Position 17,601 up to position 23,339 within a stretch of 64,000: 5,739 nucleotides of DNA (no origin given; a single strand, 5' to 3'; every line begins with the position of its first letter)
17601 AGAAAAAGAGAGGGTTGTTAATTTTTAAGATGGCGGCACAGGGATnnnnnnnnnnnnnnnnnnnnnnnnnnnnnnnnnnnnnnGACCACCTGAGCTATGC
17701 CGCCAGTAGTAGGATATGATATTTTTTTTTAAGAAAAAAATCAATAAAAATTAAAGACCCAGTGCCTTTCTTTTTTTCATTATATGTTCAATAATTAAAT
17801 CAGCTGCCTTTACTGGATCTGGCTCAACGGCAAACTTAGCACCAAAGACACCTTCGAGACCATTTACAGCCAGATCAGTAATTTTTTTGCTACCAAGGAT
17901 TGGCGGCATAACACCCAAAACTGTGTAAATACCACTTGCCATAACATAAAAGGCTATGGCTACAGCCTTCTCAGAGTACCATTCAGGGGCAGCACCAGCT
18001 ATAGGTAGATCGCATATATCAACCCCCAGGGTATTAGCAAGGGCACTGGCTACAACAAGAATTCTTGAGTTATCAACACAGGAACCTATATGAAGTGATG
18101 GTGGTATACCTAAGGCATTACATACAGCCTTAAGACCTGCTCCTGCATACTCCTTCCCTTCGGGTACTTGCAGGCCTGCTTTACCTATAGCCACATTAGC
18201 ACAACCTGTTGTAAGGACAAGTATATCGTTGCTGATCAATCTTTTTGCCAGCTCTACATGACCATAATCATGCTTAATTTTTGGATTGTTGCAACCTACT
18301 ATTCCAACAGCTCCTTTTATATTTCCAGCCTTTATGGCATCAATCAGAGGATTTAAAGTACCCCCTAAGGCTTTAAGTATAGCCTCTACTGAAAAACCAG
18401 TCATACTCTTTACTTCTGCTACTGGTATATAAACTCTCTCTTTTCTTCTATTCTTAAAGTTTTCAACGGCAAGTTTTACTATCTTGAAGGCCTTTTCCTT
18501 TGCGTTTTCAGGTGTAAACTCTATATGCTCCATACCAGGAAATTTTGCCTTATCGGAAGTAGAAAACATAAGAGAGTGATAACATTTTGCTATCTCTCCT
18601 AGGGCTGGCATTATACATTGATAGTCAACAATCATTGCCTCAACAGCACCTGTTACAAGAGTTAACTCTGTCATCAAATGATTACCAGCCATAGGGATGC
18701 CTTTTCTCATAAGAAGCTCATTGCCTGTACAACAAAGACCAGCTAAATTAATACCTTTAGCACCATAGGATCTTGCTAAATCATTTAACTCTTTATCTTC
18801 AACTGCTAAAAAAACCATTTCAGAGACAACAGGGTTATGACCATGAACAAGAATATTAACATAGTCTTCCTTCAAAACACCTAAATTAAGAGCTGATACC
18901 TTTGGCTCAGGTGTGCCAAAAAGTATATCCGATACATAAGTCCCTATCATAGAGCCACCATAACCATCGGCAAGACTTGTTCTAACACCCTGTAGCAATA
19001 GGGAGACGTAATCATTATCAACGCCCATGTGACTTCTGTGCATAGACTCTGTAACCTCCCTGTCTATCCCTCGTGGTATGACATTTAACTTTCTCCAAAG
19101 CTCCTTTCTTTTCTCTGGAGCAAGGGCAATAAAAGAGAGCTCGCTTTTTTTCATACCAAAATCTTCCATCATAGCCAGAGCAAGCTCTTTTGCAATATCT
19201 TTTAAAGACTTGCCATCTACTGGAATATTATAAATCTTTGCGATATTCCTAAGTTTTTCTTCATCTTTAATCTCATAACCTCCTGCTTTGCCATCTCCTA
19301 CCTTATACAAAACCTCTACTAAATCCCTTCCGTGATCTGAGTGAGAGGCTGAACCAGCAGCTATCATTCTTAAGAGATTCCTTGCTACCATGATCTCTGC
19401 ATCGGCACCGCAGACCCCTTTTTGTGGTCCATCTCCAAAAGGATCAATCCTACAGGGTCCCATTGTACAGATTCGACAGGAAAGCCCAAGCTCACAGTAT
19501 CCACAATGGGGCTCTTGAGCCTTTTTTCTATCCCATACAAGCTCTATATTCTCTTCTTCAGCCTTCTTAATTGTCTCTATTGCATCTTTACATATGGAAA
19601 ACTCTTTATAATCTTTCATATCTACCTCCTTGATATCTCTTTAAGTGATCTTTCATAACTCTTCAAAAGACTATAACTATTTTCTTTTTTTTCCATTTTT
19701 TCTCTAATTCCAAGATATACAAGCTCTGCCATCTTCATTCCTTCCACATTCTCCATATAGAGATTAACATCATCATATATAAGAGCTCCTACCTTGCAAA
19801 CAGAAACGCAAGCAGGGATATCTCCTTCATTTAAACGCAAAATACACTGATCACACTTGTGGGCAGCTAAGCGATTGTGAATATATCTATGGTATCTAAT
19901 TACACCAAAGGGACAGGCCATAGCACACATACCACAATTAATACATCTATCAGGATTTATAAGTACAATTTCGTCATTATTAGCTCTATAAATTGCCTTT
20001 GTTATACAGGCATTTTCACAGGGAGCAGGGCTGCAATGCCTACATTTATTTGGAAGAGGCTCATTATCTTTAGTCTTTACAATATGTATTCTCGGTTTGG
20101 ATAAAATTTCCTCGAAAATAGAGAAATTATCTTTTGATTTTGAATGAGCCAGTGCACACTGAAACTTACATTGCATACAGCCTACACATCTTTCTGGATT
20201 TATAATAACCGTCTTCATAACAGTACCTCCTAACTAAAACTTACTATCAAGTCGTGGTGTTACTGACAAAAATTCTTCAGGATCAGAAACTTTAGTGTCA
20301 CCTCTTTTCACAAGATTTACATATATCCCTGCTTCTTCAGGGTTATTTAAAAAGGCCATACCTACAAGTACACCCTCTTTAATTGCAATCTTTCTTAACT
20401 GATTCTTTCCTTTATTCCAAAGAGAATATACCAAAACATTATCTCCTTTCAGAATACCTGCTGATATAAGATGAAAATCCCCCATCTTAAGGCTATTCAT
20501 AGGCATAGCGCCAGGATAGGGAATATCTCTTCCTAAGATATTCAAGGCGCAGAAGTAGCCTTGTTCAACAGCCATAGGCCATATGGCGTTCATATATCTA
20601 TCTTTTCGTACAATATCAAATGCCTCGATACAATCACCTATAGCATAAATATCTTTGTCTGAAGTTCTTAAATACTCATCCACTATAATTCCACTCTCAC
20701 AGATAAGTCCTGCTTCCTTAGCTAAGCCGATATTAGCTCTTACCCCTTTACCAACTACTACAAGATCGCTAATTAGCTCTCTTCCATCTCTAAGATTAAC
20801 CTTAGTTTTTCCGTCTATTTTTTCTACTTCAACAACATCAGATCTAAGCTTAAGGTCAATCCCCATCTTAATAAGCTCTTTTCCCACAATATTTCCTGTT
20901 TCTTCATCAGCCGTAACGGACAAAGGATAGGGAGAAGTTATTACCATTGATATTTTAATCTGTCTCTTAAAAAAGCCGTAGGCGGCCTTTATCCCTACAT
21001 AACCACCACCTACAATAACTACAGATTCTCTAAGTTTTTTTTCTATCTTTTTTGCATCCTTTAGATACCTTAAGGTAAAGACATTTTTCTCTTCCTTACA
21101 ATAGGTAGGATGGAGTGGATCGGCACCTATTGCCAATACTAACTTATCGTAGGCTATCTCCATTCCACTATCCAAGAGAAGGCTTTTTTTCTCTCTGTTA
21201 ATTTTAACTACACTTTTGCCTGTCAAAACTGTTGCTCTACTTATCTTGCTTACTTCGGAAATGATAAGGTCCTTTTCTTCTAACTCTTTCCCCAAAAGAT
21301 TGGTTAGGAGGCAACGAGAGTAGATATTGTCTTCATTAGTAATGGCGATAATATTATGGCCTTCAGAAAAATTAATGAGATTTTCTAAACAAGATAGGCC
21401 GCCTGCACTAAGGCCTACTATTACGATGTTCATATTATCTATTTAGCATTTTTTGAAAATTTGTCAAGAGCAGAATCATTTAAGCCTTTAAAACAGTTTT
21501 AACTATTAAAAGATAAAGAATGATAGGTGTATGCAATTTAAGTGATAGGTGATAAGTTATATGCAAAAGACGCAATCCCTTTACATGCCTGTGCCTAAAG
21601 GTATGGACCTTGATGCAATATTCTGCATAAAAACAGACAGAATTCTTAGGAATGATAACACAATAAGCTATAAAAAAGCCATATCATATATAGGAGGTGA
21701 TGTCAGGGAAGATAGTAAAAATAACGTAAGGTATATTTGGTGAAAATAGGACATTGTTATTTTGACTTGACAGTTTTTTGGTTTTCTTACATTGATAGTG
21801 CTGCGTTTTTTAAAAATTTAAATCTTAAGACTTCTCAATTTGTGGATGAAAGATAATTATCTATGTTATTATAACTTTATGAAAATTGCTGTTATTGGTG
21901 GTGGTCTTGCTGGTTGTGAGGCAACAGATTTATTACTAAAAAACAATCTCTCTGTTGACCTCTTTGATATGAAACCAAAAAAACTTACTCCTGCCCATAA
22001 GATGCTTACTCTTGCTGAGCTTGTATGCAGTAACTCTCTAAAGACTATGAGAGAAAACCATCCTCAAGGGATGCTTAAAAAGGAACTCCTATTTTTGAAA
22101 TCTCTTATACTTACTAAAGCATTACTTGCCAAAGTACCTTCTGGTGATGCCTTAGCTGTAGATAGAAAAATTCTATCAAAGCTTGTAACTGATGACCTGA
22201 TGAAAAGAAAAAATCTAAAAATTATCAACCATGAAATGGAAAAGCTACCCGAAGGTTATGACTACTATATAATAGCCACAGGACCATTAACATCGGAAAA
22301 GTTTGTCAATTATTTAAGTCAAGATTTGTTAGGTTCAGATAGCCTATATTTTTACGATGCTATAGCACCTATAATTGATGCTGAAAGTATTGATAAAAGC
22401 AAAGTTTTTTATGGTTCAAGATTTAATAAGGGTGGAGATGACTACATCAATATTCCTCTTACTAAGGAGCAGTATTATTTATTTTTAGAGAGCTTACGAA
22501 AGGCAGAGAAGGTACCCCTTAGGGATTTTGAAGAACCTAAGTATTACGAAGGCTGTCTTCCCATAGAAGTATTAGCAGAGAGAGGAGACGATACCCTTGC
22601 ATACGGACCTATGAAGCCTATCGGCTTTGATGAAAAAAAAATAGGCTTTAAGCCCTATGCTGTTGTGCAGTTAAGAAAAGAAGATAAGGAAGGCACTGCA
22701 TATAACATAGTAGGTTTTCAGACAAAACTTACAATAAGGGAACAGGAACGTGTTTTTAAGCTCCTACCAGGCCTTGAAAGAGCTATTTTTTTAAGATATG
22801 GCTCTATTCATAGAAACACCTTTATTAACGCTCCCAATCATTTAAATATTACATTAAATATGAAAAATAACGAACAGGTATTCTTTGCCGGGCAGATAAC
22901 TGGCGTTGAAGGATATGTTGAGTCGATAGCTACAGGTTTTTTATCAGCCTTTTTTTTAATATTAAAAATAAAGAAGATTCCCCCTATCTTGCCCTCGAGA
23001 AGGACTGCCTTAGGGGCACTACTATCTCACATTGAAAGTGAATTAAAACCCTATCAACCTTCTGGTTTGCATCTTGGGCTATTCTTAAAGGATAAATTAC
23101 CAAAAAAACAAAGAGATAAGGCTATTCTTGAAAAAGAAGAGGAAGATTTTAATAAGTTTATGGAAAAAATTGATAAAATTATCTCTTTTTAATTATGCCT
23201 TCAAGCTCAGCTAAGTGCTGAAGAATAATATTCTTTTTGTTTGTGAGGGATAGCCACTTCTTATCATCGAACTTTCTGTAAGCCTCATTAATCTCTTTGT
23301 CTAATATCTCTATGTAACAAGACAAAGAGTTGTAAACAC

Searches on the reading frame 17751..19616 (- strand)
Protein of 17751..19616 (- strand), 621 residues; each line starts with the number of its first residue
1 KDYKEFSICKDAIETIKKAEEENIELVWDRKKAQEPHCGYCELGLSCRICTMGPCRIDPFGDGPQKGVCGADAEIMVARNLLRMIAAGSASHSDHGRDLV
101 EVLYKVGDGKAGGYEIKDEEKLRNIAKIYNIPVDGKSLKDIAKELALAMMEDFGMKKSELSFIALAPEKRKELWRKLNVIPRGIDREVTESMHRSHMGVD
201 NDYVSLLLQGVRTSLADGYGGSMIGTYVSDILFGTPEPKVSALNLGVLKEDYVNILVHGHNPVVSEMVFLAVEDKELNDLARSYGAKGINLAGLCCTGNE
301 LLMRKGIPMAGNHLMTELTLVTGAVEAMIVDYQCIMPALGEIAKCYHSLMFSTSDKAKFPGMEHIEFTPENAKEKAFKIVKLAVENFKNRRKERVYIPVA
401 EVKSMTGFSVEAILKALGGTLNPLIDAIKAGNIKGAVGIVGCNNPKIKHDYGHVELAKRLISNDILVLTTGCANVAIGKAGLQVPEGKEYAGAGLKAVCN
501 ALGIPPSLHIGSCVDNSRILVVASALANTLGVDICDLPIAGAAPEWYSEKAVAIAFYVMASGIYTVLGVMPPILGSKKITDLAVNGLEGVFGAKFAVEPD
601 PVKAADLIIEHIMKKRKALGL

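Call 24: search_protein_families(library=ncbifam, proteins=[window:17751-19616:-], max_evalue=1e-10)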
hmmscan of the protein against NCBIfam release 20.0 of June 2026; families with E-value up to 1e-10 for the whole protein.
window:17751-19616:- (621 aa): 4 families
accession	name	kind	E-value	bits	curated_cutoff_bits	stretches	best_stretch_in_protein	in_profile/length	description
TIGR01702.1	CO_DH_cata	equivalog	1.2e-217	724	478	1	14-621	8-621/621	anaerobic carbon-monoxide dehydrogenase catalytic subunit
TIGR00314.1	cdhA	equivalog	2.4e-20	72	781.3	0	184-363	162-336/784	CO dehydrogenase/acetyl-CoA synthase complex subunit alpha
NF003658.0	PRK05290.1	equivalog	8.4e-20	70.9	367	1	328-573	302-514/546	hydroxylamine reductase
TIGR01703.1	hybrid_clust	equivalog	1.1e-17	63.8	360.8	1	332-566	290-484/522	hydroxylamine reductase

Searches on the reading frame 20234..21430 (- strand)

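Call 24: search_protein_families(library=ncbifam, proteins=[window:20234-21430:-], max_evalue=1e-10)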
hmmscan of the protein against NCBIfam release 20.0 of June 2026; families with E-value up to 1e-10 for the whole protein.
window:20234-21430:- (398 aa): 27 families (the best 25 are shown)
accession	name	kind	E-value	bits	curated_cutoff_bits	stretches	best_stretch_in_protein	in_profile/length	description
NF045765.1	PhenlGlyoxDHPadH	equivalog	1.3e-51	175.8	475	1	3-377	6-389/416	NADH-dependent phenylglyoxylate dehydrogenase subunit epsilon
TIGR03385.1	CoA_CoA_reduc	equivalog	1.3e-47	162.6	578.8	1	2-328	2-343/439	CoA-disulfide reductase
TIGR02374.1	nitri_red_nirB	equivalog_domain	1.6e-46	159.2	578.35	1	2-376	1-384/794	nitrite reductase large subunit NirB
NF042949.2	3PPDioc_HcaD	equivalog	7e-42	143.5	450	1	2-367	4-371/386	3-phenylpropionate/cinnamic acid dioxygenase ferredoxin--NAD(+) reductase subunit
NF003437.0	PRK04965.1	equivalog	6.3e-40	137.3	392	1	2-269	5-276/378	NADH:flavorubredoxin reductase NorW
NF007123.0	PRK09564.1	equivalog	1.3e-38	132.8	458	1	2-327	3-343/444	CoA-disulfide reductase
NF046103.1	NOXase_Strep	equivalog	5.2e-37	127.9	600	1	2-326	2-339/442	H2O-forming NADH oxidase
NF041682.1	ant_diox_AndAa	equivalog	2.4e-35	122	650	1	3-308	7-319/406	anthranilate 1,2-dioxygenase system ferredoxin--NAD(+) reductase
NF007286.0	PRK09754.1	equivalog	5.1e-34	117.7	447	1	27-375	31-380/400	phenylpropionate dioxygenase ferredoxin reductase subunit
NF011565.0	PRK14989.1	subfamily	1.2e-31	109.6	883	1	2-269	6-284/847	nitrite reductase large subunit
NF010037.0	PRK13512.1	equivalog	1.8e-25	89.7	394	1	2-327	4-339/438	CoA-disulfide reductase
TIGR01350.1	lipoamide_DH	equivalog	8.4e-24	84.1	408.8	1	60-274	104-315/461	dihydrolipoyl dehydrogenase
TIGR02053.1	MerA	equivalog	5.1e-21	75.2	454.45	1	80-300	115-330/465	mercury(II) reductase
TIGR03452.1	mycothione_red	equivalog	4.8e-18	65.3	635.65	1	80-272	118-309/452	mycothione reductase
NF005884.0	PRK07846.1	equivalog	7.4e-18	64.4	501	1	80-272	117-308/454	mycothione reductase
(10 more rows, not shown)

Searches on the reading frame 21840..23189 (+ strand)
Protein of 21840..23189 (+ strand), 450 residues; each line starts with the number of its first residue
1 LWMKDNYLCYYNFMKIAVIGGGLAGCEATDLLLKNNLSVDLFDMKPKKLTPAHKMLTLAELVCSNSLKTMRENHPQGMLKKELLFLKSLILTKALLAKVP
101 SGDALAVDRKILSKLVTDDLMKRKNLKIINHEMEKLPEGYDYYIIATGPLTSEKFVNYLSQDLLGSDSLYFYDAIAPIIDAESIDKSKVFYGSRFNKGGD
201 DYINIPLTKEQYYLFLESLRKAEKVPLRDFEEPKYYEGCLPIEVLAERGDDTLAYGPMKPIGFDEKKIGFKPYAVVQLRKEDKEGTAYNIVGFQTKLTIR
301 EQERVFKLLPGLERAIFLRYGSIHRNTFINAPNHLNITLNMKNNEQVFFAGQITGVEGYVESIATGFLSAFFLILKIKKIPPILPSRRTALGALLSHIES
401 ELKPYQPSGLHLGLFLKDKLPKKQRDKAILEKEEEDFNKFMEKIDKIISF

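Call 24: search_protein_families(library=ncbifam, proteins=[window:21840-23189:+], max_evalue=1e-10)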
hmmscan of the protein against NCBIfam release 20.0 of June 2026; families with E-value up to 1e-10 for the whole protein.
window:21840-23189:+ (450 aa): 3 families
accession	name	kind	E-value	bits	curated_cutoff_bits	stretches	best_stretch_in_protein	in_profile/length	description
NF003739.0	PRK05335.1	equivalog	8.2e-163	542.2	262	1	14-444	4-438/441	methylenetetrahydrofolate--tRNA-(uracil(54)-C(5))-methyltransferase (FADH(2)-oxidizing) TrmFO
TIGR00137.1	gid_trmFO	equivalog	3.8e-149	497.2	428.65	1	15-447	2-429/433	FADH(2)-oxidizing methylenetetrahydrofolate--tRNA-(uracil(54)-C(5))-methyltransferase TrmFO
TIGR00136.1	mnmG_gidA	equivalog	1.6e-14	53.2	524.85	1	287-394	300-407/616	tRNA uridine-5-carboxymethylaminomethyl(34) synthesis enzyme MnmG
